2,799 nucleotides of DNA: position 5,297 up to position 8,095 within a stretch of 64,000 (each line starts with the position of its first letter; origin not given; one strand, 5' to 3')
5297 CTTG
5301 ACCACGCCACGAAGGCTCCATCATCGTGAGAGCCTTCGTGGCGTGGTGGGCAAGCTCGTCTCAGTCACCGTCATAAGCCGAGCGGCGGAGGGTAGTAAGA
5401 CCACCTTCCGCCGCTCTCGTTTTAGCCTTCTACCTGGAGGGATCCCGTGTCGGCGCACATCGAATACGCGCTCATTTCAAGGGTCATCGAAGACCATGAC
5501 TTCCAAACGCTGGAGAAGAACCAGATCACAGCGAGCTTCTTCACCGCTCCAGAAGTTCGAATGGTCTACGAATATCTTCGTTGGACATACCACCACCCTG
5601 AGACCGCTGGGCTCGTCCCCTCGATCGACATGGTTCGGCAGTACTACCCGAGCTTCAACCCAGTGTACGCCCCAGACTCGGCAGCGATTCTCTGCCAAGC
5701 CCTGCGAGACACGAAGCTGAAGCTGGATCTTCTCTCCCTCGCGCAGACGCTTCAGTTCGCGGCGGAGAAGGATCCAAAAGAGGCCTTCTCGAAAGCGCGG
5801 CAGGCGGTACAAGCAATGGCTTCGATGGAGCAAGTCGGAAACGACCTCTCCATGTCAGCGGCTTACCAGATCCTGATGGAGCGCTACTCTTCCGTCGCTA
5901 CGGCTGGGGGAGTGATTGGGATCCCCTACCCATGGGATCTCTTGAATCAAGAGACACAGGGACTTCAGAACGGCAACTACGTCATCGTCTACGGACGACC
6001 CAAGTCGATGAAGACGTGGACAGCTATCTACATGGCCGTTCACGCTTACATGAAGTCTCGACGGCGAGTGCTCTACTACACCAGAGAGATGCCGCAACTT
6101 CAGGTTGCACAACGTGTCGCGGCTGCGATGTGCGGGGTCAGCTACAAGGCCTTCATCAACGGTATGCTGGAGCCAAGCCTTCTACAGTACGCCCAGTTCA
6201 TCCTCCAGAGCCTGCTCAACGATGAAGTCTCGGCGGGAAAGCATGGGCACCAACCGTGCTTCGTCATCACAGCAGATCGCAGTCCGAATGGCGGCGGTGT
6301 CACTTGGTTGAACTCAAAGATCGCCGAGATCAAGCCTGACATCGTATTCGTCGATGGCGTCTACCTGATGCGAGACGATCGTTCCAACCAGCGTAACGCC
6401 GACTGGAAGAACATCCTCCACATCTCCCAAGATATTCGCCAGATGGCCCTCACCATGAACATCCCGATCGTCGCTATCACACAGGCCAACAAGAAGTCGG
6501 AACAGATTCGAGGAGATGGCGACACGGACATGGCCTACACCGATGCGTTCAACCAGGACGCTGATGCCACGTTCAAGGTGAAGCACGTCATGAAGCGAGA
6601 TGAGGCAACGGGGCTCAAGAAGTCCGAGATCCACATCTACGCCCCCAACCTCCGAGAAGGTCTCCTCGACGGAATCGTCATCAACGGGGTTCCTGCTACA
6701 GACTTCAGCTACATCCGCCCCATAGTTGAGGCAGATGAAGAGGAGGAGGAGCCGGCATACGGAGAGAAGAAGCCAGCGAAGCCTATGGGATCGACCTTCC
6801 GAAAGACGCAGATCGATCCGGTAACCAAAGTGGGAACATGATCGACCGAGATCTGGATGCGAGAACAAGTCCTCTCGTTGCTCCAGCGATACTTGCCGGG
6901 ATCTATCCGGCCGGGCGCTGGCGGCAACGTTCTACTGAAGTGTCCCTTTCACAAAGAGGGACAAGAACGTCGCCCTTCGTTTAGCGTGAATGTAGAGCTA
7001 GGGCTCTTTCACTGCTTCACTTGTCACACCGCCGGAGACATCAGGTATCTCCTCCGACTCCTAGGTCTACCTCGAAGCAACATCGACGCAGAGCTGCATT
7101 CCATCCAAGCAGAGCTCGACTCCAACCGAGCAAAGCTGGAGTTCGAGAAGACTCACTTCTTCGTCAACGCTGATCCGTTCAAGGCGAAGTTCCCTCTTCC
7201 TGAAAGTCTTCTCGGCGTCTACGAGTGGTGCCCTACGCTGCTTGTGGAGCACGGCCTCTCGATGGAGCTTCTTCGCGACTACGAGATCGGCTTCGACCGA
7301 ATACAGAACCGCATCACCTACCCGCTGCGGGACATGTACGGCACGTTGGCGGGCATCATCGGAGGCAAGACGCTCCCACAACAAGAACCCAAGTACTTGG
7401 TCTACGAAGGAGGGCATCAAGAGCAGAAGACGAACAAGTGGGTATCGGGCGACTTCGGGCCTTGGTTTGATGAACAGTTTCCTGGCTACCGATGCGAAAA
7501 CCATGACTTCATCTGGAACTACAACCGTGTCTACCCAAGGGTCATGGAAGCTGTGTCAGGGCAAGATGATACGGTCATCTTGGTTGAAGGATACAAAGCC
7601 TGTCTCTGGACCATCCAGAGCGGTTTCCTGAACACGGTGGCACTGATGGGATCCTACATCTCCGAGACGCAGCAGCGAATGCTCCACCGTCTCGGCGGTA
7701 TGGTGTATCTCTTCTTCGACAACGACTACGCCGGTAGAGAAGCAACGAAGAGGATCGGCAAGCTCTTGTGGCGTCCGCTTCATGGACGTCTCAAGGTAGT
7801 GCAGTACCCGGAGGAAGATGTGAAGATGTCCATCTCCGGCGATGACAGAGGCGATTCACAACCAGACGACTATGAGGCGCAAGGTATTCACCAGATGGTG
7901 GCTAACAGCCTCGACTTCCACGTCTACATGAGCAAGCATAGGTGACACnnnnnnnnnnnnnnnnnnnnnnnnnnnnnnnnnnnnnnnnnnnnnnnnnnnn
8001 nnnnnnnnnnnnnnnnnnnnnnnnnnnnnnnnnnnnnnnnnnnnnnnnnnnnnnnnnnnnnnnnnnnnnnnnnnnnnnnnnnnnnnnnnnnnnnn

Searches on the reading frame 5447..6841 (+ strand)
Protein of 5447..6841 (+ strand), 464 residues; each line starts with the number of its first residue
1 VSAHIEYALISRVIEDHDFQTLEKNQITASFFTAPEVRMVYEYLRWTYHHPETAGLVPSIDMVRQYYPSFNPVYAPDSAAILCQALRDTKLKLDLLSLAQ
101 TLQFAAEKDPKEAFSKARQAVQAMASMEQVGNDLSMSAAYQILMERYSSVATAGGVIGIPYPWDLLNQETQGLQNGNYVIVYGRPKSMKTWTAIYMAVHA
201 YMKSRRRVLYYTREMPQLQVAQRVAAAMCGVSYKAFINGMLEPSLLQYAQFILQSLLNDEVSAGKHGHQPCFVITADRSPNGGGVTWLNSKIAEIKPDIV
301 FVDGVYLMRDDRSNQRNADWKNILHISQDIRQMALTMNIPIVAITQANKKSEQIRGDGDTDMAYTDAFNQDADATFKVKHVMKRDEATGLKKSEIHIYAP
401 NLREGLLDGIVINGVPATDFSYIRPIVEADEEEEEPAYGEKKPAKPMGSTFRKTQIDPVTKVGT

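Call 14: search_protein_families(library=pfam, proteins=[window:5447-6841:+], max_evalue=0.01)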
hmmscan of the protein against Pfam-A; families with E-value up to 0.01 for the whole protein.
window:5447-6841:+ (464 aa): 2 families
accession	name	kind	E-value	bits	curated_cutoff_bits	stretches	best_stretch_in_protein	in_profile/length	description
PF03796.21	DnaB_C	-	1.9e-21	77.1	27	1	158-395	1-229/255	DnaB-like helicase C terminal domain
PF13481.12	AAA_25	-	6.8e-06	26.3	27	1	174-351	31-194/195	AAA domain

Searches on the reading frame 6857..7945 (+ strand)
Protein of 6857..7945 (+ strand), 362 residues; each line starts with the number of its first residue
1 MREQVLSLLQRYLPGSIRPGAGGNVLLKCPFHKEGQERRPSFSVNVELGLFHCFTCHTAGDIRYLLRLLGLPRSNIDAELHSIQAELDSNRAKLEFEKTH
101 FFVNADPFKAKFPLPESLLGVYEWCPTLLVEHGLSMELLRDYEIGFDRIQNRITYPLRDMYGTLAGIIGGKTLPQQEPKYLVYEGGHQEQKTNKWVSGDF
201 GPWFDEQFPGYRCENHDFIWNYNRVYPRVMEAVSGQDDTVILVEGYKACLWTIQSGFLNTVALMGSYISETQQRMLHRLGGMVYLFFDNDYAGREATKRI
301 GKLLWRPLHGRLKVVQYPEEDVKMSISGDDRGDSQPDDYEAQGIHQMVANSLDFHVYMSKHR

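Call 14: search_protein_families(library=pfam, proteins=[window:6857-7945:+], max_evalue=0.01)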
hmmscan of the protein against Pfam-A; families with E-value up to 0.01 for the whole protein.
window:6857-7945:+ (362 aa): 5 families
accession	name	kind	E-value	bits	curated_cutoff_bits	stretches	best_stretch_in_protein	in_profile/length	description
PF13155.12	Toprim_2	-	8.7e-09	36.1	22.1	1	241-318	1-79/88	Toprim-like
PF01807.25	Zn_ribbon_DnaG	-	1e-08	35.3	24.9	1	24-62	31-66/98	CHC2 zinc finger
PF13662.12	Toprim_4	-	1.1e-07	32.5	25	1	238-303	1-73/85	Toprim domain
PF01751.28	Toprim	-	1e-05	26.1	23.1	1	239-305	1-81/96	Toprim domain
PF08275.17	DNAG_N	-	0.0059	17.1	26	0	144-181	70-107/128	DNA primase catalytic core, N-terminal domain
